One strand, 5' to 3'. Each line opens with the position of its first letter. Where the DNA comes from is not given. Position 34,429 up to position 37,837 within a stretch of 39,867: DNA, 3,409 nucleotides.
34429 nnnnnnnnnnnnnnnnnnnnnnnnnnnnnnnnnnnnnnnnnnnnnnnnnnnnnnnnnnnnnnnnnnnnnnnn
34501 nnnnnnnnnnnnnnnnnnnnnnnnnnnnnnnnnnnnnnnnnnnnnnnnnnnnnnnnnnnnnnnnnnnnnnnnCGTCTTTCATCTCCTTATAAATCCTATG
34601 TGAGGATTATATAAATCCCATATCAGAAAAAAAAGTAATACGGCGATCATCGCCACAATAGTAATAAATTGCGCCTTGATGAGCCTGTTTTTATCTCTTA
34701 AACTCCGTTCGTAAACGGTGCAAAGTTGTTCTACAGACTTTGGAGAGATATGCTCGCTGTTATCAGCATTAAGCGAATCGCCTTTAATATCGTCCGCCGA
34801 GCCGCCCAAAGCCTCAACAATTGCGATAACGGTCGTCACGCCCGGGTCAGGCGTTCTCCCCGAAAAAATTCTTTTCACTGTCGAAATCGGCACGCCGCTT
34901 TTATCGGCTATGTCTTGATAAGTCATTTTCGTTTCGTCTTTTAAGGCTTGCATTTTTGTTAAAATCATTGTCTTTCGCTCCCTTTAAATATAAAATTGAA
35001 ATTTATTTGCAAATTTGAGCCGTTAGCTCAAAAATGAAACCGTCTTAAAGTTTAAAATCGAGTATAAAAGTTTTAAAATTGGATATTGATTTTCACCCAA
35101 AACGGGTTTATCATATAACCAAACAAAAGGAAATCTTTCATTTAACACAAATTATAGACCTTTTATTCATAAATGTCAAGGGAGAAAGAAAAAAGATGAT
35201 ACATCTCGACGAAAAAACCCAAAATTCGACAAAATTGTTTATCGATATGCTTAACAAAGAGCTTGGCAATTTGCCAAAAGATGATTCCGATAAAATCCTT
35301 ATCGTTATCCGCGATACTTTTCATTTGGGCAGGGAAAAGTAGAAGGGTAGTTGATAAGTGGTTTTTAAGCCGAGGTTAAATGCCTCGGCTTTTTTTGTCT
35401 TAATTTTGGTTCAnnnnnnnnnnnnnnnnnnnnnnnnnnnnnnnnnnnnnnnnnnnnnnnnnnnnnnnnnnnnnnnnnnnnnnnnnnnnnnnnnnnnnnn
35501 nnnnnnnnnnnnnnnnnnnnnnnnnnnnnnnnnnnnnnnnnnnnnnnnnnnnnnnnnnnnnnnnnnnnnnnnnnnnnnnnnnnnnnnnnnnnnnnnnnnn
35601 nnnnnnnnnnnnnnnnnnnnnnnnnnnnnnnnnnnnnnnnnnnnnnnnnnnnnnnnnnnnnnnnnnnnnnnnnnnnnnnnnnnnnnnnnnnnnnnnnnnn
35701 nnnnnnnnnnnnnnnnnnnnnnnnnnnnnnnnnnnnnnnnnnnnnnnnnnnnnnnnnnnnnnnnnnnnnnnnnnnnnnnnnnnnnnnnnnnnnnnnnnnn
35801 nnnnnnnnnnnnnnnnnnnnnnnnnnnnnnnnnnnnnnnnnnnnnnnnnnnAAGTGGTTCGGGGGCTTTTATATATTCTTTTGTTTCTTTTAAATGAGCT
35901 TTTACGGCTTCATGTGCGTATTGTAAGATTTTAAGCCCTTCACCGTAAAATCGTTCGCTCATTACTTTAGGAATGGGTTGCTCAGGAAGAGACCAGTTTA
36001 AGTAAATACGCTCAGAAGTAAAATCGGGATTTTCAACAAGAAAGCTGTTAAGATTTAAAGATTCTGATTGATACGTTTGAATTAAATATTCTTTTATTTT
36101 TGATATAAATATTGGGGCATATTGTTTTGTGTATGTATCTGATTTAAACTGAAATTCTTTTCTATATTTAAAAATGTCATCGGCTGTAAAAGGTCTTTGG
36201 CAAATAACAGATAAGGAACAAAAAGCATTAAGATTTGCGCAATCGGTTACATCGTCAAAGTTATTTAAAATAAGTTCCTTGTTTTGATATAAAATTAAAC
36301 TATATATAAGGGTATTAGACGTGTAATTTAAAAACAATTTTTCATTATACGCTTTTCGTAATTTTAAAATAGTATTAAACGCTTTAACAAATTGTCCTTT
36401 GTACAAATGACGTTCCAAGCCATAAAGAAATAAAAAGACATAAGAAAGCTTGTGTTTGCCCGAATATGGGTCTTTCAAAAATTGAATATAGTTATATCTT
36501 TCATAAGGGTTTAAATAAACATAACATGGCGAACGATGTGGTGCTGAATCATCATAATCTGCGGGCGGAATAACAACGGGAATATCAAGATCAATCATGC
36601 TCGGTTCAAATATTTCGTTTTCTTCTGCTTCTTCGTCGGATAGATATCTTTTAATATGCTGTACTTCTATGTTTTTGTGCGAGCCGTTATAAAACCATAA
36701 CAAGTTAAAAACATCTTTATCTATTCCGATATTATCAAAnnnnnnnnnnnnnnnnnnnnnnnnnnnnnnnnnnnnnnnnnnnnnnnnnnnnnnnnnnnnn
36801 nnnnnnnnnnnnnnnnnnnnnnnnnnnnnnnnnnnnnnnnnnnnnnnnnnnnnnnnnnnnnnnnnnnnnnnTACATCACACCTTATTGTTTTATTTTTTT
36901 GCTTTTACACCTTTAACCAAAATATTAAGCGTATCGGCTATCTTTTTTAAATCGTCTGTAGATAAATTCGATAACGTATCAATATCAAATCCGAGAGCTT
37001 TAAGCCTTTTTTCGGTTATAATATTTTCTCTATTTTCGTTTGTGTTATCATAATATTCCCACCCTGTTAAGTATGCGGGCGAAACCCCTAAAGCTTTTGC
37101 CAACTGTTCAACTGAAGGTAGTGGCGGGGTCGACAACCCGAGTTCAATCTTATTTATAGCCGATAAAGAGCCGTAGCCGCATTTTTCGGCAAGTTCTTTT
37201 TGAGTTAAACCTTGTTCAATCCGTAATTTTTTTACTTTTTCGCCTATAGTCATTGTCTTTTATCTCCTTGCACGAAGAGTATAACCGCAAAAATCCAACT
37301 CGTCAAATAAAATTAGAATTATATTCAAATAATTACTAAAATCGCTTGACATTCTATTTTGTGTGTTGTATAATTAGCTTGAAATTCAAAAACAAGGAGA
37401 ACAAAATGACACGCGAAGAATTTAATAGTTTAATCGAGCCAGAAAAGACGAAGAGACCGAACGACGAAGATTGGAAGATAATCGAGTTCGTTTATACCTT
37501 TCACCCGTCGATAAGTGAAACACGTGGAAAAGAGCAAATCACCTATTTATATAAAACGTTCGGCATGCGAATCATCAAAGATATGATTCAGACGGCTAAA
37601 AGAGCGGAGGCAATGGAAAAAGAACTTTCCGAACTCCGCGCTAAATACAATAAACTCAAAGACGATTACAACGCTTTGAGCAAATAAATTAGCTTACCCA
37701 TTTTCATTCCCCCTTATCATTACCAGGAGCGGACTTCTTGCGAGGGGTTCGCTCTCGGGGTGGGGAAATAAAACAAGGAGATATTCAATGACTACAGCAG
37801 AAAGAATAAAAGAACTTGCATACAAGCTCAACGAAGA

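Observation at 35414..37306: AT-rich island: zinc-ribbon/TerB-N-like 485-aa gene co-transcribed with the CI-like repressor (candidate novel single-gene prophage defence)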

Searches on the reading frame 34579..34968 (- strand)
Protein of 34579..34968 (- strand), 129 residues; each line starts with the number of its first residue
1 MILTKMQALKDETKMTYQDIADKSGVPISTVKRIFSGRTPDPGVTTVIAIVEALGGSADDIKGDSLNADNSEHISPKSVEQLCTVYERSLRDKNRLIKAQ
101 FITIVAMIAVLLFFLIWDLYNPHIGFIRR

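Call 3: search_protein_families(library=pfam, proteins=[window:34579-34968:-], max_evalue=1)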
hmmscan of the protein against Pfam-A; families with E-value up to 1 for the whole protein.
window:34579-34968:- (129 aa): 14 families
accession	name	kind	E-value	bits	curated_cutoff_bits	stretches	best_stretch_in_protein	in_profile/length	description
PF01381.28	HTH_3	-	7.6e-09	35.9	23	1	10-60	6-54/55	Helix-turn-helix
PF13560.12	HTH_31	-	1.9e-07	31.7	27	1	7-60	7-60/64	Helix-turn-helix domain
PF13384.12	HTH_23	-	0.00059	20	24.6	1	4-35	6-38/50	Homeodomain-like domain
PF13412.12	HTH_24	-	0.0016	18.4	21.9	1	7-34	10-37/48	Winged helix-turn-helix DNA-binding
PF04545.22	Sigma70_r4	-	0.0048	16.8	24.1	1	12-34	18-40/50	Sigma-70, region 4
PF09339.16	HTH_IclR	-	0.01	16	22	1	7-34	10-38/52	IclR helix-turn-helix domain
PF08281.18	Sigma70_r4_2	-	0.011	15.8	25.7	1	14-33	26-45/54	Sigma-70, region 4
PF00356.27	LacI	-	0.043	14.1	27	1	17-37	2-22/46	Bacterial regulatory proteins, lacI family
PF20040.4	DUF6442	-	0.12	13.1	25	0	2-30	6-35/102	Family of unknown function (DUF6442)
PF13542.12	HTH_Tnp_ISL3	-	0.13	12.2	27.4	1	13-35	25-47/51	Helix-turn-helix domain of transposase family ISL3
PF13443.12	HTH_26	-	0.14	12.9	22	1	11-60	7-56/63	Cro/C1-type HTH DNA-binding domain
PF02082.26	Rrf2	-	0.16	12.5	30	0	2-36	11-45/132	Iron-dependent Transcriptional regulator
PF15978.11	TnsD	-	0.16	11.4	32.4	1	5-36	190-221/355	Tn7-like transposition protein D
PF01978.25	TrmB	-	0.17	12.2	25.6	1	12-35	20-43/68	Sugar-specific transcriptional regulator TrmB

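Call 4: search_protein_families(library=padloc, proteins=[window:34579-34968:-], max_evalue=1)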
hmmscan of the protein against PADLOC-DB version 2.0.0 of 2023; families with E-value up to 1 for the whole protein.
window:34579-34968:- (129 aa): 3 families
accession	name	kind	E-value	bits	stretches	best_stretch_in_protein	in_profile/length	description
PDLC03946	RmrA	-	0.00089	16.1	1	7-83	8-83/357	-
PDLC04133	mad1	-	0.0022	16.2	1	14-33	5-24/60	mads_1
PDLC04142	capH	-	0.0088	15.1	1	4-68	9-72/103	capH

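Call 5: search_protein_families(library=phrogs, proteins=[window:34579-34968:-], max_evalue=1)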
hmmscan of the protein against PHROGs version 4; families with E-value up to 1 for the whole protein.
window:34579-34968:- (129 aa): 32 families (the best 25 are shown)
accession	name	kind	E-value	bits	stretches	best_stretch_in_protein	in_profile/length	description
phrog_9425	-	transcription regulation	1.4e-08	35.4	1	8-55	15-61/72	transcriptional repressor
phrog_6223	-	transcription regulation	6.8e-08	33.5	1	12-50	15-53/73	transcriptional repressor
phrog_8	-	transcription regulation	1.5e-07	32.2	1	10-92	166-247/346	transcriptional regulator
phrog_3557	-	transcription regulation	6e-07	30.7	1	13-59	24-69/142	transcriptional regulator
phrog_3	-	transcription regulation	1e-06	29.8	1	5-76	92-160/430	transcriptional repressor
phrog_5823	-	transcription regulation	0.00018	21.8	1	5-73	10-78/404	transcriptional regulator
phrog_4779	-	transcription regulation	0.00061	21.3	1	4-51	5-52/98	transcriptional regulator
phrog_4151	-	DNA, RNA and nucleotide metabolism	0.00061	20.6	1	7-33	14-39/154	DNA binding protein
phrog_3642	-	DNA, RNA and nucleotide metabolism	0.0012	19.8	1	5-57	11-63/79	HTH DNA binding protein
phrog_4583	-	transcription regulation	0.0015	19.5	1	12-68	21-76/81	transcriptional repressor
phrog_1373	-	transcription regulation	0.0055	17.7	1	6-59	68-120/166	transcriptional regulator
phrog_8794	-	transcription regulation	0.0097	17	1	10-33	17-40/159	sigma factor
phrog_13326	-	unknown function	0.011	16.8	1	17-83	10-75/151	-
phrog_7306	-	unknown function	0.013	16.4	1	16-72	24-79/188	-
phrog_836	-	transcription regulation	0.014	16.5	0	9-39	92-121/133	late transcriptional activator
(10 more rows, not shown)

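Call 64: search_protein_families(library=ncbifam, proteins=[window:34579-34968:-], max_evalue=0.01)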
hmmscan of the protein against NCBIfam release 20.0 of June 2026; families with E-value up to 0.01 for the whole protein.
window:34579-34968:- (129 aa): 3 families
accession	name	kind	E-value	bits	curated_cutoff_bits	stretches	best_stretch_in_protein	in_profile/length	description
NF041951.1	phage_RstR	subfamily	5.5e-05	23.4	80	1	4-82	5-84/108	RstR family transcriptional repressor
NF010465.0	PRK13890.1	equivalog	7.2e-05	22.9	96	1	2-55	6-58/121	conjugal transfer protein TrbA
NF048000.1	ECH1013_TF_S24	equivalog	0.007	16.3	300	1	1-60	2-61/204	ECH_1013 family putative transcriptional regulator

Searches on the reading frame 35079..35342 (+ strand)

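Call 3: search_protein_families(library=pfam, proteins=[window:35079-35342:+], max_evalue=1)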
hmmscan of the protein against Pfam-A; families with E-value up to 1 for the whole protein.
window:35079-35342:+ (87 aa): 0 families

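Call 5: search_protein_families(library=phrogs, proteins=[window:35079-35342:+], max_evalue=1)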
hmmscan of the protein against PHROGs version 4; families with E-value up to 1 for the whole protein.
window:35079-35342:+ (87 aa): 1 family
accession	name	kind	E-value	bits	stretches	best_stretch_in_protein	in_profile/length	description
phrog_1481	-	unknown function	0.063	14.1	1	8-82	28-103/117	-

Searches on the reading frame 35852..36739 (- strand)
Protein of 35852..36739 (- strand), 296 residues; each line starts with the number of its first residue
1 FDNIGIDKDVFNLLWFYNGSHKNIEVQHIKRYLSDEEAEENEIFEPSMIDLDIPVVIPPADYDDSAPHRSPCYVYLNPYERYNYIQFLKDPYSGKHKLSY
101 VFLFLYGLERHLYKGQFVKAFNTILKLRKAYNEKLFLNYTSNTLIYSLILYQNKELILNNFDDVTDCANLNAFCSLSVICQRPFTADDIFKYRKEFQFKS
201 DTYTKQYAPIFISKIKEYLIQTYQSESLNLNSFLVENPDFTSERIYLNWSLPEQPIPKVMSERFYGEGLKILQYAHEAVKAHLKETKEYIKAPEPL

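Call 77: predict_structure(alignment_id=A6)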
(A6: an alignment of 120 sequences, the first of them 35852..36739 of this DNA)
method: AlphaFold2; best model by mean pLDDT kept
length: 296 residues; sequences in the alignment: 120
mean_pLDDT: 94.5   pTM: 0.89
mean pLDDT of the five models: 94.5, 94.1, 94.0, 93.6, 92.5
residues with pLDDT >= 90: 258; 70-90: 32; 50-70: 6; < 50: 0
segments of 3 or more residues with pLDDT < 50: none
pLDDT, mean of each block of 10 residues (from residue 1): 91 97 90 86 93 97 87 96 98 97 98 97 98 96 96 95 96 96 97 97 95 98 98 96 95 95 98 98 88 62
secondary structure, 60 per line:
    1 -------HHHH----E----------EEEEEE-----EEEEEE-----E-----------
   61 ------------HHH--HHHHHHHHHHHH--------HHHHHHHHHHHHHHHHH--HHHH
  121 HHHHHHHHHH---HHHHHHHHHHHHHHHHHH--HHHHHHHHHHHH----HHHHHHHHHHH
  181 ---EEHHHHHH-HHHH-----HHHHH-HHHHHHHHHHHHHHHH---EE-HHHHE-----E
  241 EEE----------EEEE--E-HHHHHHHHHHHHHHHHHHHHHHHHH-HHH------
elements in order: H8-11 E27-32 E38-43 H78-89 H98-114 H117-130 H134-151 H154-165 H170-180 H186-191 H193-196 H202-206 H208-223 H230-233 E240-243 E254-257 H262-286

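Call 79: fold_search(model_id=the predicted structure, library=pdb)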
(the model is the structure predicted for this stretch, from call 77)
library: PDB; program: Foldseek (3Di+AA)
matches with E <= 10: 72; with E <= 0.001: 0
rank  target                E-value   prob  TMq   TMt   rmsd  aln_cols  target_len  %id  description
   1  4u1d_B                3.9e-01  0.25  0.23  0.16  15.9       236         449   15  Structure of the PCI domain of translation initiation factor eIF3a (released 2014-09-10)
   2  6q6g_J                1.6e+00  0.16  0.22  0.15   9.8       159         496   12  Cryo-EM structure of the APC/C-Cdc20-Cdk2-cyclinA2-Cks2 complex, the D1 box class (released 2019-09-11)
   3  9cyt_H                2.1e+00  0.10  0.14  0.08   8.7        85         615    9  Cryo-EM structure of MRV outer shell (released 2024-12-18)
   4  5lhd_B                2.1e+00  0.04  0.15  0.08  13.8       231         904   15  Structure of glycosylated human aminopeptidase N (released 2017-04-05)
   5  1jmu_B                2.3e+00  0.10  0.16  0.09   7.4       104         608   12  Crystal Structure of the Reovirus mu1/sigma3 Complex (released 2002-02-06)
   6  9cyt_B                2.3e+00  0.09  0.14  0.08   8.7        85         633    9  Cryo-EM structure of MRV outer shell (released 2024-12-18)
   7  4wn4_A                2.9e+00  0.12  0.23  0.29  10.6       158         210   14  Crystal structure of designed cPPR-polyA protein (released 2014-12-24)
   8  5bw8_C                3.2e+00  0.08  0.25  0.26  16.6       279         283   11  2.8 A crystal structure of a Get3-Get4-Get5 intermediate complex from S.cerevisiae (released 2015-10-14)
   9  9hvq_Q                3.7e+00  0.15  0.25  0.09  11.2       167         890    8  Structure of the transcribing Pol II-DSIF-PAF-SPT6-RECQL5 complex (released 2025-07-16)
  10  5lds_A                3.7e+00  0.02  0.15  0.08  15.0       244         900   18  Structure of the porcine aminopeptidase N ectodomain (released 2017-04-05)
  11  9qhc_B                3.9e+00  0.10  0.23  0.24   9.2       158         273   14  Crystal structure of 8-repeat CTPR protein with eliminated coordination sites (released 2025-10-22)
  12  5a7d_E                3.9e+00  0.09  0.19  0.16  13.6       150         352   14  Tetrameric assembly of LGN with Inscuteable (released 2016-08-03)
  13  6fyx_o                3.9e+00  0.06  0.22  0.14  51.7       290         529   13  Structure of a partial yeast 48S preinitiation complex with eIF5 N-terminal domain (model C1) (released 2018-12-05)
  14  6een_B                4.1e+00  0.09  0.23  0.22  10.6       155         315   16  Crystal structure of a designer Pentatrico Peptide RNA binding protein, bound to a complex RNA target and featuring an (released 2019-08-21)
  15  8p6p_F                4.1e+00  0.06  0.13  0.20   9.0        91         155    9  Mycoplasma pneumoniae small ribosomal subunit in chloramphenicol-treated cells (released 2024-11-20)
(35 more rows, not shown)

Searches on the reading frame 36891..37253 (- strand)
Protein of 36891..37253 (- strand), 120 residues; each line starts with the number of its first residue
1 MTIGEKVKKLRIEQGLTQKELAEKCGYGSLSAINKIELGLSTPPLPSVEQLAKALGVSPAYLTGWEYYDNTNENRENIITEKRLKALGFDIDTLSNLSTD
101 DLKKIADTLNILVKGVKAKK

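Call 3: search_protein_families(library=pfam, proteins=[window:36891-37253:-], max_evalue=1)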
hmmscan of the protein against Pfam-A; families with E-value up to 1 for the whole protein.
window:36891-37253:- (120 aa): 23 families
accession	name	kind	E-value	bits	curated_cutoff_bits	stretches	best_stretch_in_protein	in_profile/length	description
PF01381.28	HTH_3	-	5.6e-17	62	23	1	7-62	1-55/55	Helix-turn-helix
PF12844.13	HTH_19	-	3.8e-11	43.2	30.2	1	4-62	1-58/64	Helix-turn-helix domain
PF13560.12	HTH_31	-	6.5e-11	42.8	27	1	3-60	2-59/64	Helix-turn-helix domain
PF13443.12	HTH_26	-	5.6e-06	26.9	22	1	6-60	1-55/63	Cro/C1-type HTH DNA-binding domain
PF04760.21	IF2_N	-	0.00059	20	25.3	1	82-110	22-51/53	Translation initiation factor IF-2, N-terminal region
PF13412.12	HTH_24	-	0.0029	17.6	21.9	0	15-26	17-28/48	Winged helix-turn-helix DNA-binding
PF13730.12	HTH_36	-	0.0038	17.4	25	0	45-59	25-39/55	Helix-turn-helix domain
PF00165.29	HTH_AraC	-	0.0054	17.3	26.6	0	47-63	10-26/42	Bacterial regulatory helix-turn-helix proteins, AraC family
PF13384.12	HTH_23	-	0.0084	16.3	24.6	0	47-65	19-37/50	Homeodomain-like domain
PF08279.18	HTH_11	-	0.016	15.5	25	0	46-59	16-29/55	HTH domain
PF02037.33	SAP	-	0.016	15.3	23.9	1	94-118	2-26/37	SAP domain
PF12833.13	HTH_18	-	0.017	15.8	33.6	1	6-35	35-64/80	Helix-turn-helix domain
PF00392.27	GntR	-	0.018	15.1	27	1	44-59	23-38/64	Bacterial regulatory proteins, gntR family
PF01047.28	MarR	-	0.026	14.9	24.6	0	47-65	19-37/59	MarR family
PF13518.12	HTH_28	-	0.057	14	25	0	13-30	10-26/52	Helix-turn-helix domain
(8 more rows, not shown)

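Call 4: search_protein_families(library=padloc, proteins=[window:36891-37253:-], max_evalue=1)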
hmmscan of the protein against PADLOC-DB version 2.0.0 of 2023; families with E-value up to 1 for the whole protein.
window:36891-37253:- (120 aa): 21 families
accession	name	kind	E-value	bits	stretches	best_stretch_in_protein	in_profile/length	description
PDLC04142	capH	-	1.7e-10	39.9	1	1-112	5-98/103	capH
PDLC02926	HTH_VI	-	4.9e-10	37.5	1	3-64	2-62/92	-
PDLC03665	Control_protein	-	1.1e-08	33.2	1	3-62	9-68/77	control protein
PDLC03954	RmrA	-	4.9e-08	30.3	1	4-82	12-92/380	-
PDLC03951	RmrA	-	8.7e-08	29.5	1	4-68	10-72/400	-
PDLC03947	RmrA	-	1.4e-06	25.4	1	3-69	12-77/383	-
PDLC03949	RmrA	-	1.9e-05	21.7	1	7-67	7-66/363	-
PDLC03945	RmrA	-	2.2e-05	21.8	1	1-77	1-76/394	-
PDLC04775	PDC-M69A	-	0.00014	20.4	1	2-63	7-67/113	-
PDLC03946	RmrA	-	0.00035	17.4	1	6-63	6-62/357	-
PDLC04133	mad1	-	0.00048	18.4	1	44-65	4-25/60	mads_1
PDLC03952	RmrA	-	0.00079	16.4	1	3-64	23-83/395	-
PDLC03955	RmrA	-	0.0017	15.6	1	12-61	30-78/371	-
PDLC03668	Control_protein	-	0.0022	16.5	1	7-58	13-63/79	control protein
PDLC03944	RmrA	-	0.0027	14.8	1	4-64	8-67/384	-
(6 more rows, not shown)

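Call 5: search_protein_families(library=phrogs, proteins=[window:36891-37253:-], max_evalue=1)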
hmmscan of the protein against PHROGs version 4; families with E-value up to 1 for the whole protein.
window:36891-37253:- (120 aa): 38 families (the best 25 are shown)
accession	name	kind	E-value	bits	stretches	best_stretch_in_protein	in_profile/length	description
phrog_8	-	transcription regulation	1.8e-23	84.6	1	1-112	75-211/346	transcriptional regulator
phrog_4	-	transcription regulation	7.2e-15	55.8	1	1-91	135-205/400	transcriptional repressor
phrog_3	-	transcription regulation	1e-13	52.9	1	1-82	87-165/430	transcriptional repressor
phrog_2967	-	transcription regulation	4.1e-13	50.4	1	3-70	11-77/225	transcriptional regulator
phrog_5823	-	transcription regulation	8.4e-13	49.2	1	1-102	5-102/404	transcriptional regulator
phrog_1373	-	transcription regulation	2.9e-10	41.4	1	3-59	64-119/166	transcriptional regulator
phrog_2439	-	transcription regulation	1.1e-09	38.7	1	3-70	8-73/367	transcriptional regulator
phrog_7950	-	transcription regulation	2e-07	32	1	2-37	7-41/68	transcriptional repressor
phrog_7241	-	transcription regulation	2.9e-06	28.3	1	6-62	65-120/122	transcriptional regulator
phrog_4779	-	transcription regulation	3.7e-06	28.4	1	1-29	1-29/98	transcriptional regulator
phrog_2328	-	transcription regulation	1.9e-05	25.5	1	2-63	15-75/128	transcriptional repressor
phrog_2104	-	unknown function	6.1e-05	24.2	1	5-43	42-79/103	-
phrog_1468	-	transcription regulation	0.00018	22.1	1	2-26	7-31/67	transcriptional repressor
phrog_32768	-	unknown function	0.00019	21.3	1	2-57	9-64/446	-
phrog_35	-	transcription regulation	0.00045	21.3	1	5-39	80-109/181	transcriptional repressor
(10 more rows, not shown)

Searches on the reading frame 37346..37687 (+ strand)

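Call 3: search_protein_families(library=pfam, proteins=[window:37346-37687:+], max_evalue=1)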
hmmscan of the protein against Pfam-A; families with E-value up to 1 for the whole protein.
window:37346-37687:+ (113 aa): 3 families
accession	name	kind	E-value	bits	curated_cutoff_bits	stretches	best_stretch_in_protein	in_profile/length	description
PF02183.23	HALZ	-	0.03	14.9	28.1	1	90-113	3-26/43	Homeobox associated leucine zipper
PF08286.16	Spc24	-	0.058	14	25.3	1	81-112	7-38/109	Spc24 subunit of Ndc80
PF22125.1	Lreu_0056_like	-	0.084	13.6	26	1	59-108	50-99/117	Hypotheical protein Lreu_0056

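Call 64: search_protein_families(library=ncbifam, proteins=[window:37406-37687:+], max_evalue=0.01)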
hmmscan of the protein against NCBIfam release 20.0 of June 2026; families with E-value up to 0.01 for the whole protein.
window:37406-37687:+ (93 aa): 0 families
